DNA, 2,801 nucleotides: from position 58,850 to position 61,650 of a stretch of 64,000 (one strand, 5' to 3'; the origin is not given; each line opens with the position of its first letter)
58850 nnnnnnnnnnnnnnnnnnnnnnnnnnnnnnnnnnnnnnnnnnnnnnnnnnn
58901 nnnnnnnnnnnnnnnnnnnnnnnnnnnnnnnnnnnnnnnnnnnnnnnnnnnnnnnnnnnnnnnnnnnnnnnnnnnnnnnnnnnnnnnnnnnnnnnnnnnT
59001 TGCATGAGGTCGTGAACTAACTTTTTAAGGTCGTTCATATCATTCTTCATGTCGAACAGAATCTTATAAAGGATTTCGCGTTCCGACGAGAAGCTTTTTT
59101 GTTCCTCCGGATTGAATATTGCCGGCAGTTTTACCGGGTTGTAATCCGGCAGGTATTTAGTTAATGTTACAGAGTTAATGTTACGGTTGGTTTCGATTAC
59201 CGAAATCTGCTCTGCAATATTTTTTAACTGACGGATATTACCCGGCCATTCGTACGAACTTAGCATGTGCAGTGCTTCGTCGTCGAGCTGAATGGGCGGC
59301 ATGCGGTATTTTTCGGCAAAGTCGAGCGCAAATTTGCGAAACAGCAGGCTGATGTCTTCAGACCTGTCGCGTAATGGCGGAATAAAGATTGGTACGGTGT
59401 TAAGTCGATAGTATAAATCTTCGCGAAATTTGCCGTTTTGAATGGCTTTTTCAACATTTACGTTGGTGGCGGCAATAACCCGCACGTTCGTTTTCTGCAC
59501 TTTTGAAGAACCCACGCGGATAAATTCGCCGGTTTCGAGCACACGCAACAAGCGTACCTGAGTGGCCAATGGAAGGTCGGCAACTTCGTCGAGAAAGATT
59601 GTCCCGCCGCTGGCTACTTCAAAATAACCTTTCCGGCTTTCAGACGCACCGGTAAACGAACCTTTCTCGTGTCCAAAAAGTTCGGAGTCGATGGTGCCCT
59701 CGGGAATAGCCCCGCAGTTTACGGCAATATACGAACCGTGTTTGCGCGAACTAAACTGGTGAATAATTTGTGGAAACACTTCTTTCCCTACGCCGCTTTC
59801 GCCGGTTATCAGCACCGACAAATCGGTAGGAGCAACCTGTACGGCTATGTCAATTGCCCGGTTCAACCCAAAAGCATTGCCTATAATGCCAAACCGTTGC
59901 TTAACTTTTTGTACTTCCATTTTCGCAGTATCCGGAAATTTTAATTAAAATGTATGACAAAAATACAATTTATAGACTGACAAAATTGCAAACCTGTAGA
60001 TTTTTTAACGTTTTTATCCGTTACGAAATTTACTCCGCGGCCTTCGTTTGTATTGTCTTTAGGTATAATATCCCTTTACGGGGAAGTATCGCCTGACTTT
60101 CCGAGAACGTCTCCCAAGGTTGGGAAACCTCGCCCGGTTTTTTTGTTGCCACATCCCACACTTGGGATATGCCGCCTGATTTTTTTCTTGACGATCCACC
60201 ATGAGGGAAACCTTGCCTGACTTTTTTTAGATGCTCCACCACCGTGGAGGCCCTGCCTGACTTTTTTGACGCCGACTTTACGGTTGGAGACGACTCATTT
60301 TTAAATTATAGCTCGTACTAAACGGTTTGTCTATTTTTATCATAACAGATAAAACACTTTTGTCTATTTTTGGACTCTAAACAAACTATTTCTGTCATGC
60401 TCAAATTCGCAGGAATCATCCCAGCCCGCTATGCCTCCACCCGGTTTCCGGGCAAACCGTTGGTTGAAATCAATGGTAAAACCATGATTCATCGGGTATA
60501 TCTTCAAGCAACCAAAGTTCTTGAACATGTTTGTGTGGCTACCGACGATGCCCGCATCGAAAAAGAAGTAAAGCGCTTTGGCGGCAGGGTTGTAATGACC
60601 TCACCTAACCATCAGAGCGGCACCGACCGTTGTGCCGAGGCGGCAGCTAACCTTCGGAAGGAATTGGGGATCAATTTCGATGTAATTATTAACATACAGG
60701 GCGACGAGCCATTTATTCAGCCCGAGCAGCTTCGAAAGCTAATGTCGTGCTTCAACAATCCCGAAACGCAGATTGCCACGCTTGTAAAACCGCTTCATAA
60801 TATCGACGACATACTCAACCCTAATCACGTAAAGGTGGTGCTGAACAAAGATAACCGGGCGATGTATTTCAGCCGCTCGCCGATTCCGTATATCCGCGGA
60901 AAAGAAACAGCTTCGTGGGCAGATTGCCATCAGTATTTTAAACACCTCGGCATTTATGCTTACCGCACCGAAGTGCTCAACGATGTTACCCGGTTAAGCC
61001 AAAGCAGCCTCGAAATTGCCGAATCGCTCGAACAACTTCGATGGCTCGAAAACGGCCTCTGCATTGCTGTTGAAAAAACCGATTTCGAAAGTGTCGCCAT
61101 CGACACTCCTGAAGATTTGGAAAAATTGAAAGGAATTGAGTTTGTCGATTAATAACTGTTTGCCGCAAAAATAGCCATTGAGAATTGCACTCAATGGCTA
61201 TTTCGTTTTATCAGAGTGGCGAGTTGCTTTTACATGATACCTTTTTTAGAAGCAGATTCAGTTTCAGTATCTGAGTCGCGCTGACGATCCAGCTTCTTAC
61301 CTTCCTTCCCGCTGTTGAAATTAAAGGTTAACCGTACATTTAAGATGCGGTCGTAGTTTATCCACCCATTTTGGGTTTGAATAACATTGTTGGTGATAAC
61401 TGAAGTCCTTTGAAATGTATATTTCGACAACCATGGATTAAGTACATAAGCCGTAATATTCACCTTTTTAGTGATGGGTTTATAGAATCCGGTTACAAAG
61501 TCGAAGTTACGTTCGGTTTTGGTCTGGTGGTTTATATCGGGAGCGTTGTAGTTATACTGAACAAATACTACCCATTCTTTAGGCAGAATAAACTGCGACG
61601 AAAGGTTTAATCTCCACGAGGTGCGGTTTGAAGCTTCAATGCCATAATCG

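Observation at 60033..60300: Tandem ~41-bp units (covarying mini-hairpin, GCCTGA, T-run) between the sigma-54 activator gene and kdsB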

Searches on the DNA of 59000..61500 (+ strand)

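Call 4: search_rna_families(source=window, start=59000, end=61500, threshold=evalue, max_evalue=10, show_alignments=3)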
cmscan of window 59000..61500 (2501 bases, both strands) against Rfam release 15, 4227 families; matches with E-value up to 10: 0.
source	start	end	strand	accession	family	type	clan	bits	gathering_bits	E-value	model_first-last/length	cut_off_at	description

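Call 46: build_rna_model(alignment_id=A2, structure=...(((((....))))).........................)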
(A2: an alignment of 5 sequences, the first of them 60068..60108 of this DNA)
Model R1 built from alignment A2 (5 sequences, 42 columns); structure: as given.
model positions 41; base pairs 5; branch points 0; effective number of sequences 5; information 0.757 bits per position. Calibrated on 0.2 Mb of random sequence (short: E-values are rough).
structure used (alignment columns):
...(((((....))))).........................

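Call 47: search_with_rna_model(model_id=R1, source=window, max_evalue=10, filters=off)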
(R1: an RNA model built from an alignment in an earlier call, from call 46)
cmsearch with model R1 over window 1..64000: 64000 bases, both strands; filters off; matches with E-value up to 10: 34.
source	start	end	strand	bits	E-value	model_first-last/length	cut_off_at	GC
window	60151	60191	+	44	2.2e-12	1-41/41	no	0.44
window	60232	60272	+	42.7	6.4e-12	1-41/41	no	0.61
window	60109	60149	+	41.3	1.9e-11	1-41/41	no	0.54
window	60068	60108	+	39.3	9.1e-11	1-41/41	no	0.49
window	60192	60231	+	39.2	9.5e-11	1-41/41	no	0.45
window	8709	8748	+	13.2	0.054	1-41/41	no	0.45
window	62202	62240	+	10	0.67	1-41/41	no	0.38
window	51986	52009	-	9.1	1.4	1-41/41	no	0.33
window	60106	60125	-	8.6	1.9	4-23/41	no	0.55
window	58384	58417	+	8.5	2.1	1-41/41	no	0.53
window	57567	57608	+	8.5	2.1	1-41/41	no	0.52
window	24954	24989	-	8.5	2.1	1-41/41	no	0.44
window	60843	60893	-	8.1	2.9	1-41/41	no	0.49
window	56734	56766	-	8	3.2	1-41/41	no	0.48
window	31926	31957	+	7.9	3.4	1-41/41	no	0.41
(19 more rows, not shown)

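Call 48: search_with_rna_model(model_id=R1, sources=[L001, L002, L003, L004, L005, L006, L009, L012, L018, L020, L023, L081, L082, L083, L084, L085, L086, L087, L088], max_evalue=10)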
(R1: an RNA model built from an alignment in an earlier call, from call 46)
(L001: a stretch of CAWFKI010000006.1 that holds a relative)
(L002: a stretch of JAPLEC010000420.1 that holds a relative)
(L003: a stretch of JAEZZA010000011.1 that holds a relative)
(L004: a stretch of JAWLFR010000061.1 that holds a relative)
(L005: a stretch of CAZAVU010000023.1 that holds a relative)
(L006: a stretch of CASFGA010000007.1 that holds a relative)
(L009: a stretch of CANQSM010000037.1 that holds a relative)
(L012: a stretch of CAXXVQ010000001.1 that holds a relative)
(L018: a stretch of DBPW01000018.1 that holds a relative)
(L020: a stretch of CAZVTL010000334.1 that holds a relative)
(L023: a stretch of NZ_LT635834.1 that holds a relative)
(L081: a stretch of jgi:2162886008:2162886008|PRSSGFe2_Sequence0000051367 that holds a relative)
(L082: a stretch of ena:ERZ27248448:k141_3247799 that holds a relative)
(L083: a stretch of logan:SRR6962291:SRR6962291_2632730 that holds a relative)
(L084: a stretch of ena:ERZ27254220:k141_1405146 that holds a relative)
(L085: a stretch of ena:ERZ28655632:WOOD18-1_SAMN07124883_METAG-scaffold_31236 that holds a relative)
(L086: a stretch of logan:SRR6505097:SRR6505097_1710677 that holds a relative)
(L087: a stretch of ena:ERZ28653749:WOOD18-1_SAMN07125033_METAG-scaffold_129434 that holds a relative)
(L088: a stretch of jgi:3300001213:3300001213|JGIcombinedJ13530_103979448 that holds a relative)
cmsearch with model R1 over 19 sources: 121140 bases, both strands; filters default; matches with E-value up to 10: 8.
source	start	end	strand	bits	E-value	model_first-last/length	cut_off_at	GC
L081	1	29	+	26.5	3.4e-06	13-41/41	5'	0.59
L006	6208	6231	+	14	0.057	4-27/41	no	0.54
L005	6652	6692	-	11.5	0.38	1-41/41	no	0.34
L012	3755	3780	-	10.4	0.89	1-41/41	no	0.23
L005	8036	8077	-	10.4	0.92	1-41/41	no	0.48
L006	3655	3692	-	9.6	1.7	1-41/41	no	0.53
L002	6555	6595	-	9.5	1.8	1-41/41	no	0.32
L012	6251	6273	+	9.3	2.1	1-41/41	no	0.26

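Call 70: search_dna_similar(query=window:59992-60360:+, collection=plasmids, mode=distant, max_evalue=0.01, max_rows=10)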
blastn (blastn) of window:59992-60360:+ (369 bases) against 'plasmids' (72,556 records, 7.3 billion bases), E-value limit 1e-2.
No match.

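Call 71: search_dna_similar(query=window:59992-60360:+, collection=phages, mode=distant, max_evalue=0.01, max_rows=10)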
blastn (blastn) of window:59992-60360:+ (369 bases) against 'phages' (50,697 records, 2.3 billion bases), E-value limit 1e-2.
No match.

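Call 82: search_with_rna_model(model_id=R1, sources=[L212, L213, L214, L215], max_evalue=10, filters=off)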
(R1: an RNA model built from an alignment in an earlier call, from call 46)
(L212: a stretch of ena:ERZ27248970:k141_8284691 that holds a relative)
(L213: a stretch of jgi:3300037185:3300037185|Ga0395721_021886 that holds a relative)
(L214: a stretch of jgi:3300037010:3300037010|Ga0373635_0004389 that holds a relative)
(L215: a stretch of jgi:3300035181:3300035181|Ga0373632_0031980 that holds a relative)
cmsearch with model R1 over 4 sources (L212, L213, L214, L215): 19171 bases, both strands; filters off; matches with E-value up to 10: 19.
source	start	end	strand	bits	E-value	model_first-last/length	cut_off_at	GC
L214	4552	4579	-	10.2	0.16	1-41/41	no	0.46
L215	4552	4579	-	10.2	0.16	1-41/41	no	0.46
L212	3766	3798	-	9.1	0.39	1-41/41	no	0.39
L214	5216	5240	+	8.4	0.7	1-41/41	no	0.28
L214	731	770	-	7.4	1.5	1-41/41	no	0.47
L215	731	770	-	7.4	1.5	1-41/41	no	0.47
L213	1908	1941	+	7.2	1.7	1-41/41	no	0.5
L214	5314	5333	-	7.1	1.9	1-41/41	no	0.3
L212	495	514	+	6.8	2.4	1-41/41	no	0.2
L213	1158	1190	-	6.5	3.1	1-41/41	no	0.3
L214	782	800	-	6.1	4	1-41/41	no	0.16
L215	782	800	-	6.1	4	1-41/41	no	0.16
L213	3134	3170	+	5.6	5.8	1-41/41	no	0.49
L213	2565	2595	-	5.5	6.7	1-41/41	no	0.42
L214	5531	5552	+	5.2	8.1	1-41/41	no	0.27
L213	2374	2392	+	5.1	8.8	1-41/41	no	0.16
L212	3128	3149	+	5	9.7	1-41/41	no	0.27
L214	2569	2589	-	5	9.8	4-24/41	no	0.52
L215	2569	2589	-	5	9.8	4-24/41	no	0.52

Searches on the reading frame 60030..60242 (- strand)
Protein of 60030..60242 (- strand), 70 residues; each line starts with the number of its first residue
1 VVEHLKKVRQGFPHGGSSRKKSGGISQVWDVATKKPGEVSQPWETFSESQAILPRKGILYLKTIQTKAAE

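Call 54: find_homologous_proteins(query=window:60030-60242:-, max_evalue=10)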
Query window:60030-60242:-: no candidate shares three 5-residue words with the query. No homologue found.
